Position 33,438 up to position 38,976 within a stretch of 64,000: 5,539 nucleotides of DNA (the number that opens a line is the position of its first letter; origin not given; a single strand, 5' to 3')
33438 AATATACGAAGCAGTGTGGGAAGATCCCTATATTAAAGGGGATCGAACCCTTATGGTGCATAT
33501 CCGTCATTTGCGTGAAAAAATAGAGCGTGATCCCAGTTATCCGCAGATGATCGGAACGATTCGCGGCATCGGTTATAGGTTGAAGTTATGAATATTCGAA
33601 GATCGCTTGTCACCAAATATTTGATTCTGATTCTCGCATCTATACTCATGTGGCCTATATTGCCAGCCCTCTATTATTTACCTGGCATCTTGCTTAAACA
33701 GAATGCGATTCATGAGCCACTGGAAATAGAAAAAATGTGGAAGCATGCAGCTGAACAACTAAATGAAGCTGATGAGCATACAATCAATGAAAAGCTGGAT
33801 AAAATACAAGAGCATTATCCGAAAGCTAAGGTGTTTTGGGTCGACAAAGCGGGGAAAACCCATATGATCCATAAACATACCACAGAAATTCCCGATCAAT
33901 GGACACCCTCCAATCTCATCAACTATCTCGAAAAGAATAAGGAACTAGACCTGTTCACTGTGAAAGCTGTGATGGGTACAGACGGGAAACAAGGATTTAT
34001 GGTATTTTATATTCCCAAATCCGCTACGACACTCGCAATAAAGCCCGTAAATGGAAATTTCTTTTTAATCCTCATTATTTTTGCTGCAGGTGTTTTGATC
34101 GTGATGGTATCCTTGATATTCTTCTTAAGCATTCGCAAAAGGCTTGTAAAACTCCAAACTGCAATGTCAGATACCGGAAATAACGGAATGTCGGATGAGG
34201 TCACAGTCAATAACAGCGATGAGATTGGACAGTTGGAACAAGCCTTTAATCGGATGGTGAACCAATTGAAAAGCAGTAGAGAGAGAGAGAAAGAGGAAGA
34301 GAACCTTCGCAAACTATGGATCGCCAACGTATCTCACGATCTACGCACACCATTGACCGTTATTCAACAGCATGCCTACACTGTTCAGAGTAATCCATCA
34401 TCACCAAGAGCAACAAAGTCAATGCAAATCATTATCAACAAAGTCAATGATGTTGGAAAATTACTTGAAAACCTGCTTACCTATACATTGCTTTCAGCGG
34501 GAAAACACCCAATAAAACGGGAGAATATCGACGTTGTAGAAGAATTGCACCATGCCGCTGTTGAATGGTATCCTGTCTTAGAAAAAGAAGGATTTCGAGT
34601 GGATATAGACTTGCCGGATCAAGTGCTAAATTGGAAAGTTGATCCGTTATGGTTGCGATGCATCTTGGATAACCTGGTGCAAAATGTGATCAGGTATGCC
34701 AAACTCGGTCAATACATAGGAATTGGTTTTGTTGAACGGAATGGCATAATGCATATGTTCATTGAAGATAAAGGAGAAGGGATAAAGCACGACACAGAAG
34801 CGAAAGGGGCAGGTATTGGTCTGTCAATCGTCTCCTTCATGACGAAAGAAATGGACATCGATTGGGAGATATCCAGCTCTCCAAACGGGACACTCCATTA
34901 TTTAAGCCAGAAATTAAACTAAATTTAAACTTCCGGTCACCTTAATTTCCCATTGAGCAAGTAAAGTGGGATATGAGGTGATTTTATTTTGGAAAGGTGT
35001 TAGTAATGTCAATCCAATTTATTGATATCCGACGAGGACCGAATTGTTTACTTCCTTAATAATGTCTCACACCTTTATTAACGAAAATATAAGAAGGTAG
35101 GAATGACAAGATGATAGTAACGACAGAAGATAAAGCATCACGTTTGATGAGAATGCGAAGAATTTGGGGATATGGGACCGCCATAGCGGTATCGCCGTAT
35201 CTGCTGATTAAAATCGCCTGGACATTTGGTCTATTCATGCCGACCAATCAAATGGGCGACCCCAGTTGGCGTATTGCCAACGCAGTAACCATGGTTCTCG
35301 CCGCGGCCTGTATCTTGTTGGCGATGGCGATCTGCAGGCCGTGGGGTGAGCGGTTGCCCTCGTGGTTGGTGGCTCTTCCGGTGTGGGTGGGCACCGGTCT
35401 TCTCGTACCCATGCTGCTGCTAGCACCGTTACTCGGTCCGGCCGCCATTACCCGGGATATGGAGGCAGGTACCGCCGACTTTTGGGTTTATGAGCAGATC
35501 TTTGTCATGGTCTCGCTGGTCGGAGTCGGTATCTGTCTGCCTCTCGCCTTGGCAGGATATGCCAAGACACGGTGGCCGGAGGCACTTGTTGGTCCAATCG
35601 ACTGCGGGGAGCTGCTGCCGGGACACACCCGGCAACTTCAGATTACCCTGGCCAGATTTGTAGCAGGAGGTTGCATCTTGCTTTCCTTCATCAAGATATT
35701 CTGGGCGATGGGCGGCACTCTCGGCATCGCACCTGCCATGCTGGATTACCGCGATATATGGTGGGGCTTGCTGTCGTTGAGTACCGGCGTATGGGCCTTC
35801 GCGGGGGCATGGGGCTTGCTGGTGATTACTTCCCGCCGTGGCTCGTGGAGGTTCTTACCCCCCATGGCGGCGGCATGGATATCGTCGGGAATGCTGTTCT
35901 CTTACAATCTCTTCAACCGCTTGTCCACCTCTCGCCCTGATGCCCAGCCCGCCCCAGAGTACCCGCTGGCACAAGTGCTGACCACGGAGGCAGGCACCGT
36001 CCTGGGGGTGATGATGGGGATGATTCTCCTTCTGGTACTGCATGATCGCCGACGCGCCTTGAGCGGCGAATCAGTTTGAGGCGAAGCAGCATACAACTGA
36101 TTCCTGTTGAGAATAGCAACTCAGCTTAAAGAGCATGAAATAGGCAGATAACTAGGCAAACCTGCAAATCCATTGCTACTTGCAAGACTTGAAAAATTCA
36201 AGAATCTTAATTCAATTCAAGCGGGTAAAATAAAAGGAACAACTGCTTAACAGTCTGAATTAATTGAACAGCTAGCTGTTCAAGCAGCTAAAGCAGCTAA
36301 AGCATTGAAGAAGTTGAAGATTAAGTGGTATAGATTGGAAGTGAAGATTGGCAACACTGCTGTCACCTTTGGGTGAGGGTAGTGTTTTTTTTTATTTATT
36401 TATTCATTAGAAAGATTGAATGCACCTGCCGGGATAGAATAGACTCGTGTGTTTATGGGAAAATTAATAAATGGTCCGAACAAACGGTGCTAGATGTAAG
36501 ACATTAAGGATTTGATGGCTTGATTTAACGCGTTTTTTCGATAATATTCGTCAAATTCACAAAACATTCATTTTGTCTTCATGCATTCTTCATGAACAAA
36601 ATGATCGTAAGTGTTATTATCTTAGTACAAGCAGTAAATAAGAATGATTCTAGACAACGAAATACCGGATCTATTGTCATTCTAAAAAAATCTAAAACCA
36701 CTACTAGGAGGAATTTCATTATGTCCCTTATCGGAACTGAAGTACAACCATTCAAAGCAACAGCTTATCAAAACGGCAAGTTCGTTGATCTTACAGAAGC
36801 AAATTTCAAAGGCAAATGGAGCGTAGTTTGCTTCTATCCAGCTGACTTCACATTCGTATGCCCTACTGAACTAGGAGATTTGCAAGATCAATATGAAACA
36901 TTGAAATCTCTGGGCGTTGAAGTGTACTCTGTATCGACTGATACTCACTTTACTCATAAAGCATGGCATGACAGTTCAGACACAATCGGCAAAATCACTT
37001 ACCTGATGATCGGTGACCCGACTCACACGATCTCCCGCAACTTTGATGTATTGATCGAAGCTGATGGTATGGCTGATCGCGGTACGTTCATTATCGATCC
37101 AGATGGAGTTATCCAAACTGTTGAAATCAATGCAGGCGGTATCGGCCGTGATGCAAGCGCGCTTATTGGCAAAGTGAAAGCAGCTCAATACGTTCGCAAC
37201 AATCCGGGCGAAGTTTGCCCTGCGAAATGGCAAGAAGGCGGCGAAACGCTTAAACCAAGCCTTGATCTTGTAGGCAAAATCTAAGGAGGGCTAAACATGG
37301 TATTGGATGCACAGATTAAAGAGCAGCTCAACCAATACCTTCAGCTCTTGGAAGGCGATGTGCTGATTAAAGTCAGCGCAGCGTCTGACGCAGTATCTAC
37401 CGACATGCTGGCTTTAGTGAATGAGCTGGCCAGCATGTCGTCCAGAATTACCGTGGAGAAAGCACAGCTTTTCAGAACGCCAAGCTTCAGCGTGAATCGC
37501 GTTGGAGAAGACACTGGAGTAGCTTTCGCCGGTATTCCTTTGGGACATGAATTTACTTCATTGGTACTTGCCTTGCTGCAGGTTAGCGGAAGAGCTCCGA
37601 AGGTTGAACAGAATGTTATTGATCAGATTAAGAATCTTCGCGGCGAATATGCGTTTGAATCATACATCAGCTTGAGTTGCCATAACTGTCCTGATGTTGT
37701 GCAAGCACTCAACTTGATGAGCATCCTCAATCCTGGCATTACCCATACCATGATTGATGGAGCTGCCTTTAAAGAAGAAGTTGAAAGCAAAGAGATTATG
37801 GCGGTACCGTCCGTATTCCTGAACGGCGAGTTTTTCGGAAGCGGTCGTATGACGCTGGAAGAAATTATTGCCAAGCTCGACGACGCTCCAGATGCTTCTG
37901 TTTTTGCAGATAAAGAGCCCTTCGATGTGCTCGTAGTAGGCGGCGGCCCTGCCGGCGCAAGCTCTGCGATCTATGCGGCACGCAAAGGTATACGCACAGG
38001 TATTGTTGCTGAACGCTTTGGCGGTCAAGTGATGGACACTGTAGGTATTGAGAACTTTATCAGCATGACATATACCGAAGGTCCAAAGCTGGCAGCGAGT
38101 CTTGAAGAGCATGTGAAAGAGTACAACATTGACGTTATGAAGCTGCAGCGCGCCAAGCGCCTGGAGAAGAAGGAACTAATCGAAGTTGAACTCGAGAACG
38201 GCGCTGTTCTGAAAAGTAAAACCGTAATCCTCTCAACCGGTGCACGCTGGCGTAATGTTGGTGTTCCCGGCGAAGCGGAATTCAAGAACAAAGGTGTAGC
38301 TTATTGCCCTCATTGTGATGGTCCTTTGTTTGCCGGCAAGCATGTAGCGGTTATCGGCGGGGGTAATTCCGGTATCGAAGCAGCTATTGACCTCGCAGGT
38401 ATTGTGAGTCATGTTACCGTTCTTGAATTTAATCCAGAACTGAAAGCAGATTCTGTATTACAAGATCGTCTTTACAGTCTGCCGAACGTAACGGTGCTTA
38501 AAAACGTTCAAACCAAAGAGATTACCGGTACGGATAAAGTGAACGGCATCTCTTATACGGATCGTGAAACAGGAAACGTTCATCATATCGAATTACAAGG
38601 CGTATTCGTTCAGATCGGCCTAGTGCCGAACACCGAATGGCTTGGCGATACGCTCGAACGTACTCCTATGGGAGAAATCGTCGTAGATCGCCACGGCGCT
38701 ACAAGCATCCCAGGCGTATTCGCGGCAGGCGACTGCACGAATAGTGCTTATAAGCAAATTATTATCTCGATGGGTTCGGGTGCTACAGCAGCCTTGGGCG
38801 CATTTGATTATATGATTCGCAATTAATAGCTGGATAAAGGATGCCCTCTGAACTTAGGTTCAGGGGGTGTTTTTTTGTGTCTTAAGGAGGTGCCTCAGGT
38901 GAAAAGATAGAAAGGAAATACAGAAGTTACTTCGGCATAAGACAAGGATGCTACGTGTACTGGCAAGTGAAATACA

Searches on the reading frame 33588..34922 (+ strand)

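Call 78: search_protein_families(library=pfam, proteins=[window:33588-34922:+], max_evalue=0.01)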
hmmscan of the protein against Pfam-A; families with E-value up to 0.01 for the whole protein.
window:33588-34922:+ (444 aa): 3 families
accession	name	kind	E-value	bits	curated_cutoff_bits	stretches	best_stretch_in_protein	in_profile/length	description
PF00512.31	HisKA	-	7.1e-10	39.2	26.9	1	241-302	2-63/66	His Kinase A (phospho-acceptor) domain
PF00672.30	HAMP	-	7e-08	33.1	25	1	181-228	5-52/53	HAMP domain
PF02518.31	HATPase_c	-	3.6e-06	27.8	26.4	1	352-435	2-101/111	Histidine kinase-, DNA gyrase B-, and HSP90-like ATPase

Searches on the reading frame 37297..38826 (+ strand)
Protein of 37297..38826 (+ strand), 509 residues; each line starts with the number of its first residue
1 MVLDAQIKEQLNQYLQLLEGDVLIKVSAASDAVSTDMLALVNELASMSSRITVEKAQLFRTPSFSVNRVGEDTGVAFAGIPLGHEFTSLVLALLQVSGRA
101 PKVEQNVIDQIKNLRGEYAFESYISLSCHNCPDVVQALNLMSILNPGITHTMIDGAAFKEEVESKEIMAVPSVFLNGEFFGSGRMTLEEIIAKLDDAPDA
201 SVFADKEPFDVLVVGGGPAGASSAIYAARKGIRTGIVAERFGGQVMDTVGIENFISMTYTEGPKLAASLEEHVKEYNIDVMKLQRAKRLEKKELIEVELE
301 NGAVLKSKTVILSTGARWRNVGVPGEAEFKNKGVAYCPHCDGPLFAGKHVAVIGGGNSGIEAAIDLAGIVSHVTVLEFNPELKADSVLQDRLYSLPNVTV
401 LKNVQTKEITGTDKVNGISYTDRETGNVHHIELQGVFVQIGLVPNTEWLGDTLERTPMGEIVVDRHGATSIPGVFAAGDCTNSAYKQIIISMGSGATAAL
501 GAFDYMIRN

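Call 19: find_encoding_contigs(protein=window:37297-38826:+, flank=10000, max_places=6)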
Protein window:37297-38826:+ (509 aa): 3 contigs read that carry it; 1 place shown.
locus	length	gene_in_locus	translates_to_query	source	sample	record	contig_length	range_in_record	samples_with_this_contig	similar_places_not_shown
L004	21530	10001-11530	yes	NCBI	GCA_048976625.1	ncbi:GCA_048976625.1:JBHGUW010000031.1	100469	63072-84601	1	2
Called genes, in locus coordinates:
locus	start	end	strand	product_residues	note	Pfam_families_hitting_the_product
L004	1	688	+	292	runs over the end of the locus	PF00294:PfkB, PF08543:Phos_pyr_kin (weak)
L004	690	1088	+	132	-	PF05025:RbsD_FucU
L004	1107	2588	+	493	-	PF00005:ABC_tran, PF09818:ABC_ATPase (faint), PF13304:AAA_21 (faint), PF00005:ABC_tran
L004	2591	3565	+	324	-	PF02653:BPD_transp_2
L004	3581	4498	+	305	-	PF00532:Peripla_BP_1, PF13407:Peripla_BP_4, PF13377:Peripla_BP_3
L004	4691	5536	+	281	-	PF00106:adh_short, PF08659:KR, PF01370:Epimerase, PF13460:NAD_binding_10 (weak), PF13561:adh_short_C2, PF16363:GDP_Man_Dehyd (weak)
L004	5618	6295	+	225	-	PF00072:Response_reg, PF00486:Trans_reg_C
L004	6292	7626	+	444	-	PF00672:HAMP, PF00512:HisKA, PF02518:HATPase_c (weak)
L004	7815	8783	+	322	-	-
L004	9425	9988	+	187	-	PF00578:AhpC-TSA, PF08534:Redoxin, PF10417:1-cysPrx_C (weak)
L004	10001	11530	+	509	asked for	PF00890:FAD_binding_2 (faint), PF03486:HI0933_like (faint), PF13192:Thioredoxin_3, PF01134:GIDA (faint), PF07992:Pyr_redox_2, PF12831:FAD_oxidored (weak), PF13738:Pyr_redox_3, PF00070:Pyr_redox, +1 more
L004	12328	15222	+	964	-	PF02811:PHP (faint), PF19799:DUF6282 (weak), PF02463:SMC_N, PF13304:AAA_21 (weak)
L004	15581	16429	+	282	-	-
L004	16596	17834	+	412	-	-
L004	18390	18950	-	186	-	PF00583:Acetyltransf_1, PF13508:Acetyltransf_7 (faint)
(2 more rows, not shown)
